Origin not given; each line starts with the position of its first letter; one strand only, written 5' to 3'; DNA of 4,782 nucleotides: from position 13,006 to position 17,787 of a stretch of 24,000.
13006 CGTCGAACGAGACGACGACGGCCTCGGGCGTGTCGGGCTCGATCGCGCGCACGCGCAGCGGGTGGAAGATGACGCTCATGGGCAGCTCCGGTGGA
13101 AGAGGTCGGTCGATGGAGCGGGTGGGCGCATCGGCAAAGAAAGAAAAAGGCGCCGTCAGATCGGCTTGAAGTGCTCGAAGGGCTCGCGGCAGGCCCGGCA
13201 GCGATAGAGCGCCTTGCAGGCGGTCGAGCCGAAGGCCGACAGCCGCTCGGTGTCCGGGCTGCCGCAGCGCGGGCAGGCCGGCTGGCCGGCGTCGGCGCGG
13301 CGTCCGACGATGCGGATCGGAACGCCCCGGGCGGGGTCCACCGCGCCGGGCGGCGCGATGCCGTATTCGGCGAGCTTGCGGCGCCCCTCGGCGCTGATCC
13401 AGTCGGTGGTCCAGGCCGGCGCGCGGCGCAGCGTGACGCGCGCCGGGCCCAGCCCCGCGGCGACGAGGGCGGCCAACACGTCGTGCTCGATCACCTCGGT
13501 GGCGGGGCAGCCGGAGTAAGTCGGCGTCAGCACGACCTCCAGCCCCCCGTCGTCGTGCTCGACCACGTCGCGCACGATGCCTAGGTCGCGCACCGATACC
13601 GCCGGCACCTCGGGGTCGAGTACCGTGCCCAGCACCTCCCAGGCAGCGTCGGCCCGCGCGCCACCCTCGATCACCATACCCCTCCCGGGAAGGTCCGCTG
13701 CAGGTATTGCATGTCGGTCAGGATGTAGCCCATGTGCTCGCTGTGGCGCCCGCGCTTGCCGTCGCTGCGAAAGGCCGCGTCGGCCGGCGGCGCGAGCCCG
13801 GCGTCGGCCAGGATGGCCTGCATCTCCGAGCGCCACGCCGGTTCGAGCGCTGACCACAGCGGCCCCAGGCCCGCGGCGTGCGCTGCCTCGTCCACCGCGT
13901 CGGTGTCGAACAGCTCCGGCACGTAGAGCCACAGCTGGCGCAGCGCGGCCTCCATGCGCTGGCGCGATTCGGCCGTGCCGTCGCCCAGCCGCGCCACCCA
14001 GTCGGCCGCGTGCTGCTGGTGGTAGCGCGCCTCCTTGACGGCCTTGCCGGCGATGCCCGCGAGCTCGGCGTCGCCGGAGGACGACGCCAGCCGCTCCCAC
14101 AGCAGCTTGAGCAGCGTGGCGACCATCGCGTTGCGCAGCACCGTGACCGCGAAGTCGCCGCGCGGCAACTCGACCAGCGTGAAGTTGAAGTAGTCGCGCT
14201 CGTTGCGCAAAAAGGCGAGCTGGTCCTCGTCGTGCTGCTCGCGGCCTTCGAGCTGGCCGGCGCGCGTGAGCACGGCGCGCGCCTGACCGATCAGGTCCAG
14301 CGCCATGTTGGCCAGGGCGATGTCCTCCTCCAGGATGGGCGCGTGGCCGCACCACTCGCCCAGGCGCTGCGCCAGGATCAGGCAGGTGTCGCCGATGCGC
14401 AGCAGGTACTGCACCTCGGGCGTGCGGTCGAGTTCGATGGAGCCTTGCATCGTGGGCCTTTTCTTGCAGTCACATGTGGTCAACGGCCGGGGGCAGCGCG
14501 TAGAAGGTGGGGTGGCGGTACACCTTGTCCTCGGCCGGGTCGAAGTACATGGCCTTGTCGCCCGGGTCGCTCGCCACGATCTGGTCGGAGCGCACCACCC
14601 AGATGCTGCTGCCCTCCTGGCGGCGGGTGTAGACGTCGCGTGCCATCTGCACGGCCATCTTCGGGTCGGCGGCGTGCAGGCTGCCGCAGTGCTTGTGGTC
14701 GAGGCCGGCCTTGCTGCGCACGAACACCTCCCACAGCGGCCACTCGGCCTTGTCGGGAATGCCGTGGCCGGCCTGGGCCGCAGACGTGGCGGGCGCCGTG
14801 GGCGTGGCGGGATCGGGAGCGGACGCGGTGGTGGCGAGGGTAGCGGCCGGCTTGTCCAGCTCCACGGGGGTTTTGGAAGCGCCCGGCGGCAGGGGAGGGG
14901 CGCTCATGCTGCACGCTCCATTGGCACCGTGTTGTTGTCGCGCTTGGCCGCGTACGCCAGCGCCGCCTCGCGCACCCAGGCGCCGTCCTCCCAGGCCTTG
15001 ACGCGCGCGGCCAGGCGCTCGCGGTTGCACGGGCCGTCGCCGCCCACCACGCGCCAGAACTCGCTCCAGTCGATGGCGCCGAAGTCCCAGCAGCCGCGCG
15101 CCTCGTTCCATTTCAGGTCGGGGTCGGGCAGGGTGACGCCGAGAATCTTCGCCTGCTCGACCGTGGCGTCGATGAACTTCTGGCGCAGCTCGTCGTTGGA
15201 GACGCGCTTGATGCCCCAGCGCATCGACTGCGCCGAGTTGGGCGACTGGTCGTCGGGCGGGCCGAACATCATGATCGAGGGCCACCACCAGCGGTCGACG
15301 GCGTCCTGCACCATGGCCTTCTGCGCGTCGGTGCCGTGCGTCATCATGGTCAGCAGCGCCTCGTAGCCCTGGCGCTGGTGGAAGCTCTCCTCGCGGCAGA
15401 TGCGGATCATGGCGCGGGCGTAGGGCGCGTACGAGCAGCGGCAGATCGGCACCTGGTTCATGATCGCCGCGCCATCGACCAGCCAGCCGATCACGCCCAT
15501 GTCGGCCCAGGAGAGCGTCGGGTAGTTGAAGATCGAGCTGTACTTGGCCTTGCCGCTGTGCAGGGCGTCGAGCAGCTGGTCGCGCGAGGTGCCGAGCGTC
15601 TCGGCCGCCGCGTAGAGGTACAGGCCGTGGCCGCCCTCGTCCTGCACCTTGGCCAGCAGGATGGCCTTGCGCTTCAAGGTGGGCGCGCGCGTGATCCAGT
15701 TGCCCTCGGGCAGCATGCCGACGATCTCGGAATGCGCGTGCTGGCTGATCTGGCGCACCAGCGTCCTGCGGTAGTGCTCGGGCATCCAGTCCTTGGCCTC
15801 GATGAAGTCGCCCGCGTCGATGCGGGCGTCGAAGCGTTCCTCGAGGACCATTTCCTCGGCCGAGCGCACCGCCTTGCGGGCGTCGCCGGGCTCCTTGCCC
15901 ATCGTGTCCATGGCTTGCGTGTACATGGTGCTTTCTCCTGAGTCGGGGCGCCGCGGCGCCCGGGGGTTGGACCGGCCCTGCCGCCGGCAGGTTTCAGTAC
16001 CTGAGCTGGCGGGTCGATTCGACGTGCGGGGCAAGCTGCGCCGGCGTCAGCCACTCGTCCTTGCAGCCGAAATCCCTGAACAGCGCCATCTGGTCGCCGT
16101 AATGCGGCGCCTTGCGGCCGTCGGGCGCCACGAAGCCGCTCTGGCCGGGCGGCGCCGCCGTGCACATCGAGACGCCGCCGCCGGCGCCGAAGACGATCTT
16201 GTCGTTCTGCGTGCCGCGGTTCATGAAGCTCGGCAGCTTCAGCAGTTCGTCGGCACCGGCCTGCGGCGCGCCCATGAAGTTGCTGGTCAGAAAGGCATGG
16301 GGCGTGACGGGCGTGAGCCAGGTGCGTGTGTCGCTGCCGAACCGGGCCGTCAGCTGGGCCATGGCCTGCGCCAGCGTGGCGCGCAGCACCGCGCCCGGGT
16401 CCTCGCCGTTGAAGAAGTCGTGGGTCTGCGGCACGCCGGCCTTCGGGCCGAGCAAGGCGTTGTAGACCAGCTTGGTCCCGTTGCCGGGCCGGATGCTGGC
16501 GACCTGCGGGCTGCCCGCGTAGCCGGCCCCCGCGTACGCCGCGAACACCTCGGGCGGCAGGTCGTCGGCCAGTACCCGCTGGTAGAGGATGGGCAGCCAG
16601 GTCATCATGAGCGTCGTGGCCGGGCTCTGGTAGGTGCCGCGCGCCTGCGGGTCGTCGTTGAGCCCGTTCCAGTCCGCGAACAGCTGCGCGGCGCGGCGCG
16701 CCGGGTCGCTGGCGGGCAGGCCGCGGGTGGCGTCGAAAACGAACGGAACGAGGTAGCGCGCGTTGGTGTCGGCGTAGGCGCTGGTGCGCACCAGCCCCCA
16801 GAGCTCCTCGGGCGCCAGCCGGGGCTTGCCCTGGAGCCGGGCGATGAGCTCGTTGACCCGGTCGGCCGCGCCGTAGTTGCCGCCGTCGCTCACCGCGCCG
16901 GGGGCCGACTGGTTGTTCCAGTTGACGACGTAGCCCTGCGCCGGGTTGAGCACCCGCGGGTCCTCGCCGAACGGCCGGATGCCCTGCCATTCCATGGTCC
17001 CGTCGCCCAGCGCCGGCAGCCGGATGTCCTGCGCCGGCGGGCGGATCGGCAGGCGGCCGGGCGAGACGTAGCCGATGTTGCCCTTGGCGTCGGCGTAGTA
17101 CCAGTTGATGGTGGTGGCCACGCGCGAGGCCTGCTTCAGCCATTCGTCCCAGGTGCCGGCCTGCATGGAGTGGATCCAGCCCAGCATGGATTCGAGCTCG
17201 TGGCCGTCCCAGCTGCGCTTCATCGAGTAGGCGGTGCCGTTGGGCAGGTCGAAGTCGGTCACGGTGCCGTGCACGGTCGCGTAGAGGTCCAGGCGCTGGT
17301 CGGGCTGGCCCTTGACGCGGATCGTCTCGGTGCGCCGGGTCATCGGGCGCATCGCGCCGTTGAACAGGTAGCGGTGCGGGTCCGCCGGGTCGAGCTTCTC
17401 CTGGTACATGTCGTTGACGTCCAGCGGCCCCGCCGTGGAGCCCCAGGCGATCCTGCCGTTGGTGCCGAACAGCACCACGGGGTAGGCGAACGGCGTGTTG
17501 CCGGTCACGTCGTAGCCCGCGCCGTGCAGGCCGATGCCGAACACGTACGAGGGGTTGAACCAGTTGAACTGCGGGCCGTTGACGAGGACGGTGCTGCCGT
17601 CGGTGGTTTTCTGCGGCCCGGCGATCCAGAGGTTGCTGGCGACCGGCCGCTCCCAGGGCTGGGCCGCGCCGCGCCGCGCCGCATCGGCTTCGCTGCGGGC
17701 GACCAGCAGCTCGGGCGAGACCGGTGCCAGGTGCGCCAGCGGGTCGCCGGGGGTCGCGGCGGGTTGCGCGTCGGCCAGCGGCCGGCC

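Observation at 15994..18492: Penicillin G acylase homologue with a lipoprotein signal inside the paa operon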

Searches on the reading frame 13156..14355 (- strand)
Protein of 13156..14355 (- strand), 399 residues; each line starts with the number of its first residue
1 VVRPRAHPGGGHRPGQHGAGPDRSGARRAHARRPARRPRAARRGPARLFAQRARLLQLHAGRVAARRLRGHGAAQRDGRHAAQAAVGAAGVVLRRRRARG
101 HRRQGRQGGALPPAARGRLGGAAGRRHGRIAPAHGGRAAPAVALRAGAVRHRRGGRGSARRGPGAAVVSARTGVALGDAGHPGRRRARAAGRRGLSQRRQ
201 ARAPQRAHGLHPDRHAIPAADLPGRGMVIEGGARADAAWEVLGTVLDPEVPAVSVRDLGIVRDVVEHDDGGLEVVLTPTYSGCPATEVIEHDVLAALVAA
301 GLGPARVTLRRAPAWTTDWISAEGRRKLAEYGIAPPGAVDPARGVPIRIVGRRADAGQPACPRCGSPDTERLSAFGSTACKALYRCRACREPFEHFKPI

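Call 6: search_protein_families(library=pfam, proteins=[window:13156-14355:-])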
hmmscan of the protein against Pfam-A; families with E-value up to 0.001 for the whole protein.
window:13156-14355:- (399 aa): 3 families
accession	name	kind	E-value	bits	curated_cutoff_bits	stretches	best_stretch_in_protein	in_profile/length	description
PF23451.1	Zn_ribbon_PaaD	-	2.6e-22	78.7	27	1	353-397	9-53/53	PaaD zinc beta ribbon domain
PF01883.24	FeS_assembly_P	-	1.7e-09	38.3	23.5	1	236-300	2-63/73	Iron-sulfur cluster assembly protein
PF09723.15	Zn_ribbon_8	-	3.8e-05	24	34.4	0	354-372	22-40/41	Zinc ribbon domain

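Call 7: search_protein_families(library=ncbifam, proteins=[window:13156-14355:-])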
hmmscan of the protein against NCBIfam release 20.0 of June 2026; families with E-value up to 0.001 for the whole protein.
window:13156-14355:- (399 aa): 6 families
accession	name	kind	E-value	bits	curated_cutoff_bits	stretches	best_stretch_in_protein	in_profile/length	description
TIGR02159.1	PA_CoA_Oxy4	equivalog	2.7e-54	183.4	108.15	1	245-399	1-146/146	1,2-phenylacetyl-CoA epoxidase subunit PaaD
NF041868.1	paad_haloarch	equivalog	3.2e-19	69.3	180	1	220-333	15-125/127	1,2-phenylacetyl-CoA epoxidase subunit PaaD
TIGR02945.1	SUF_assoc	equivalog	6.4e-09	36.1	143.4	1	239-328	7-96/99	SUF system Fe-S cluster assembly protein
TIGR03406.1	FeS_long_SufT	hypoth_equivalog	2.2e-08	34.1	202.6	1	234-325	74-169/174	putative Fe-S cluster assembly protein SufT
NF041869.1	paae_haloarch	equivalog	2.7e-08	33.9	100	1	355-397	14-56/56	1,2-phenylacetyl-CoA epoxidase subunit PaaE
TIGR02605.1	CxxC_CxxC_SSSS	subfamily_domain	0.00061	19.8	31.3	0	353-375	21-43/52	FmdB family zinc ribbon protein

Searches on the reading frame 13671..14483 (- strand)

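Call 6: search_protein_families(library=pfam, proteins=[window:13671-14483:-])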
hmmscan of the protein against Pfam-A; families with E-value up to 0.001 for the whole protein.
window:13671-14483:- (270 aa): 1 family
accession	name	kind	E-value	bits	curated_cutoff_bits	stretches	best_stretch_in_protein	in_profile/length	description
PF05138.18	PaaA_PaaC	-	2.5e-90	302.7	28.5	1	16-270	11-263/263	Phenylacetic acid catabolic protein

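Call 7: search_protein_families(library=ncbifam, proteins=[window:13671-14483:-])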
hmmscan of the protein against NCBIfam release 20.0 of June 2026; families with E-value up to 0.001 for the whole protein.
window:13671-14483:- (270 aa): 1 family
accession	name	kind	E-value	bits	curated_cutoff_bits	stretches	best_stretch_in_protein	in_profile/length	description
TIGR02158.1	PA_CoA_Oxy3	equivalog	5.6e-86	288.2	133.35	1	31-270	2-237/237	1,2-phenylacetyl-CoA epoxidase subunit PaaC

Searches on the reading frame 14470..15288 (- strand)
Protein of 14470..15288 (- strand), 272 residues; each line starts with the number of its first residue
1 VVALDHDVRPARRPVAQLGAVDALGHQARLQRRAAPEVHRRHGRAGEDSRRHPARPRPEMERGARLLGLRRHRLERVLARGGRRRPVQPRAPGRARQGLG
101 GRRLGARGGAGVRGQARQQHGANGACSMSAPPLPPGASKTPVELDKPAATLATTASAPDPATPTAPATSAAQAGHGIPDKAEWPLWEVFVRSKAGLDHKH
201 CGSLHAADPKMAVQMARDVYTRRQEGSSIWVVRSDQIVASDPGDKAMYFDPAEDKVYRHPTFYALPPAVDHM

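Call 9: search_protein_families(library=pfam, proteins=[window:14470-15288:-])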
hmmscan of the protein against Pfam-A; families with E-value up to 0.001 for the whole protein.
window:14470-15288:- (272 aa): 1 family
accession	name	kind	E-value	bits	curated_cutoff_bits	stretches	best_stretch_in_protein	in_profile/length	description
PF06243.16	PaaB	-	4.4e-42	142.7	27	1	182-267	1-86/89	Phenylacetic acid degradation B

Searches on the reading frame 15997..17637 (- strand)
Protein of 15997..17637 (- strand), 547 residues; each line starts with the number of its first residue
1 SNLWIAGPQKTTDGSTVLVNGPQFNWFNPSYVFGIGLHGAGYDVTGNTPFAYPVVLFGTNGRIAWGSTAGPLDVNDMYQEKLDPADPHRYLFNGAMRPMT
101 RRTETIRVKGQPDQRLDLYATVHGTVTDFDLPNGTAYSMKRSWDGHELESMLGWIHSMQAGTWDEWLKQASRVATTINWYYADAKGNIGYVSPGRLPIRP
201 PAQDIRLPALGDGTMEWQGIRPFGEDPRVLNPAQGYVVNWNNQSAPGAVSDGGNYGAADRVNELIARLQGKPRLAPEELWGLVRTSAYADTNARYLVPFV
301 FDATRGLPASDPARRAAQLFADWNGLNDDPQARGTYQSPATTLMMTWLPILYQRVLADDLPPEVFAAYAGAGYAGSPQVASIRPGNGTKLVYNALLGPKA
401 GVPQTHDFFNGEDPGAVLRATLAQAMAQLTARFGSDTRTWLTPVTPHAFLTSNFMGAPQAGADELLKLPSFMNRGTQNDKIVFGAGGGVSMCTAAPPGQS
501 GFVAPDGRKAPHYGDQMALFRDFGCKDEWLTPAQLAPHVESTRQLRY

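Call 15: search_solved_structures(query=window:15997-17637:-, max_evalue=1e-100, show_alignments=5)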
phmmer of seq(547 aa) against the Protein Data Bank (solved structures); distinct sequences matched with E-value up to 1e-100: 14.
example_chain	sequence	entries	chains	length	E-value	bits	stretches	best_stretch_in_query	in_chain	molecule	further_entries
3k3w_B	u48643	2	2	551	1.1e-158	532.6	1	1-544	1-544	Penicillin G acylase | Penicillin G acylase, beta subunit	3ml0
1cp9_B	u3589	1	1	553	1.8e-146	492.3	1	1-545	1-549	Penicillin G amidase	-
7rep_A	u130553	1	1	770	2.4e-142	478.6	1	1-545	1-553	Penicillin G acylase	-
7reo_A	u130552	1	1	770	2.9e-142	478.4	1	1-545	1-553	Penicillin G Acylase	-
4pel_B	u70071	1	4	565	5.3e-142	477.5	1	2-545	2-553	Penicillin G acylase subunit beta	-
4pem_B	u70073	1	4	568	1.4e-141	476.1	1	2-545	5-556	Penicillin G acylase Beta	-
1kec_B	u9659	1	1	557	6.8e-141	473.9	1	1-544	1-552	PENICILLIN ACYLASE BETA SUBUNIT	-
1h2g_B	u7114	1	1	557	1.3e-140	473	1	1-544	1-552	PENICILLIN G ACYLASE BETA SUBUNIT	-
1gk9_B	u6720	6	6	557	1.8e-140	472.5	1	1-544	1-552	PENICILLIN G ACYLASE BETA SUBUNIT | penicillin Acylase beta subunit | PENICILLIN AMIDOHYDROLASE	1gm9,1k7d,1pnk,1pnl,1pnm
1e3a_B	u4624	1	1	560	1.8e-140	472.5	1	1-544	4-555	PENICILLIN AMIDASE BETA SUBUNIT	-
1ai4_B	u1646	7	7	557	5e-140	471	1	1-544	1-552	PENICILLIN AMIDOHYDROLASE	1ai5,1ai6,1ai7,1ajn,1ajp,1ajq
1fxh_B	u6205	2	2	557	7.8e-140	470.4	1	1-544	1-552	PENICILLIN ACYLASE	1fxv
1jx9_B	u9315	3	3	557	1e-139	470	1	1-544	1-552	penicillin G acylase beta subunit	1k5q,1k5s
1gkf_B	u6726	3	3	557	2e-139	469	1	1-544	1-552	PENICILLIN G ACYLASE BETA SUBUNIT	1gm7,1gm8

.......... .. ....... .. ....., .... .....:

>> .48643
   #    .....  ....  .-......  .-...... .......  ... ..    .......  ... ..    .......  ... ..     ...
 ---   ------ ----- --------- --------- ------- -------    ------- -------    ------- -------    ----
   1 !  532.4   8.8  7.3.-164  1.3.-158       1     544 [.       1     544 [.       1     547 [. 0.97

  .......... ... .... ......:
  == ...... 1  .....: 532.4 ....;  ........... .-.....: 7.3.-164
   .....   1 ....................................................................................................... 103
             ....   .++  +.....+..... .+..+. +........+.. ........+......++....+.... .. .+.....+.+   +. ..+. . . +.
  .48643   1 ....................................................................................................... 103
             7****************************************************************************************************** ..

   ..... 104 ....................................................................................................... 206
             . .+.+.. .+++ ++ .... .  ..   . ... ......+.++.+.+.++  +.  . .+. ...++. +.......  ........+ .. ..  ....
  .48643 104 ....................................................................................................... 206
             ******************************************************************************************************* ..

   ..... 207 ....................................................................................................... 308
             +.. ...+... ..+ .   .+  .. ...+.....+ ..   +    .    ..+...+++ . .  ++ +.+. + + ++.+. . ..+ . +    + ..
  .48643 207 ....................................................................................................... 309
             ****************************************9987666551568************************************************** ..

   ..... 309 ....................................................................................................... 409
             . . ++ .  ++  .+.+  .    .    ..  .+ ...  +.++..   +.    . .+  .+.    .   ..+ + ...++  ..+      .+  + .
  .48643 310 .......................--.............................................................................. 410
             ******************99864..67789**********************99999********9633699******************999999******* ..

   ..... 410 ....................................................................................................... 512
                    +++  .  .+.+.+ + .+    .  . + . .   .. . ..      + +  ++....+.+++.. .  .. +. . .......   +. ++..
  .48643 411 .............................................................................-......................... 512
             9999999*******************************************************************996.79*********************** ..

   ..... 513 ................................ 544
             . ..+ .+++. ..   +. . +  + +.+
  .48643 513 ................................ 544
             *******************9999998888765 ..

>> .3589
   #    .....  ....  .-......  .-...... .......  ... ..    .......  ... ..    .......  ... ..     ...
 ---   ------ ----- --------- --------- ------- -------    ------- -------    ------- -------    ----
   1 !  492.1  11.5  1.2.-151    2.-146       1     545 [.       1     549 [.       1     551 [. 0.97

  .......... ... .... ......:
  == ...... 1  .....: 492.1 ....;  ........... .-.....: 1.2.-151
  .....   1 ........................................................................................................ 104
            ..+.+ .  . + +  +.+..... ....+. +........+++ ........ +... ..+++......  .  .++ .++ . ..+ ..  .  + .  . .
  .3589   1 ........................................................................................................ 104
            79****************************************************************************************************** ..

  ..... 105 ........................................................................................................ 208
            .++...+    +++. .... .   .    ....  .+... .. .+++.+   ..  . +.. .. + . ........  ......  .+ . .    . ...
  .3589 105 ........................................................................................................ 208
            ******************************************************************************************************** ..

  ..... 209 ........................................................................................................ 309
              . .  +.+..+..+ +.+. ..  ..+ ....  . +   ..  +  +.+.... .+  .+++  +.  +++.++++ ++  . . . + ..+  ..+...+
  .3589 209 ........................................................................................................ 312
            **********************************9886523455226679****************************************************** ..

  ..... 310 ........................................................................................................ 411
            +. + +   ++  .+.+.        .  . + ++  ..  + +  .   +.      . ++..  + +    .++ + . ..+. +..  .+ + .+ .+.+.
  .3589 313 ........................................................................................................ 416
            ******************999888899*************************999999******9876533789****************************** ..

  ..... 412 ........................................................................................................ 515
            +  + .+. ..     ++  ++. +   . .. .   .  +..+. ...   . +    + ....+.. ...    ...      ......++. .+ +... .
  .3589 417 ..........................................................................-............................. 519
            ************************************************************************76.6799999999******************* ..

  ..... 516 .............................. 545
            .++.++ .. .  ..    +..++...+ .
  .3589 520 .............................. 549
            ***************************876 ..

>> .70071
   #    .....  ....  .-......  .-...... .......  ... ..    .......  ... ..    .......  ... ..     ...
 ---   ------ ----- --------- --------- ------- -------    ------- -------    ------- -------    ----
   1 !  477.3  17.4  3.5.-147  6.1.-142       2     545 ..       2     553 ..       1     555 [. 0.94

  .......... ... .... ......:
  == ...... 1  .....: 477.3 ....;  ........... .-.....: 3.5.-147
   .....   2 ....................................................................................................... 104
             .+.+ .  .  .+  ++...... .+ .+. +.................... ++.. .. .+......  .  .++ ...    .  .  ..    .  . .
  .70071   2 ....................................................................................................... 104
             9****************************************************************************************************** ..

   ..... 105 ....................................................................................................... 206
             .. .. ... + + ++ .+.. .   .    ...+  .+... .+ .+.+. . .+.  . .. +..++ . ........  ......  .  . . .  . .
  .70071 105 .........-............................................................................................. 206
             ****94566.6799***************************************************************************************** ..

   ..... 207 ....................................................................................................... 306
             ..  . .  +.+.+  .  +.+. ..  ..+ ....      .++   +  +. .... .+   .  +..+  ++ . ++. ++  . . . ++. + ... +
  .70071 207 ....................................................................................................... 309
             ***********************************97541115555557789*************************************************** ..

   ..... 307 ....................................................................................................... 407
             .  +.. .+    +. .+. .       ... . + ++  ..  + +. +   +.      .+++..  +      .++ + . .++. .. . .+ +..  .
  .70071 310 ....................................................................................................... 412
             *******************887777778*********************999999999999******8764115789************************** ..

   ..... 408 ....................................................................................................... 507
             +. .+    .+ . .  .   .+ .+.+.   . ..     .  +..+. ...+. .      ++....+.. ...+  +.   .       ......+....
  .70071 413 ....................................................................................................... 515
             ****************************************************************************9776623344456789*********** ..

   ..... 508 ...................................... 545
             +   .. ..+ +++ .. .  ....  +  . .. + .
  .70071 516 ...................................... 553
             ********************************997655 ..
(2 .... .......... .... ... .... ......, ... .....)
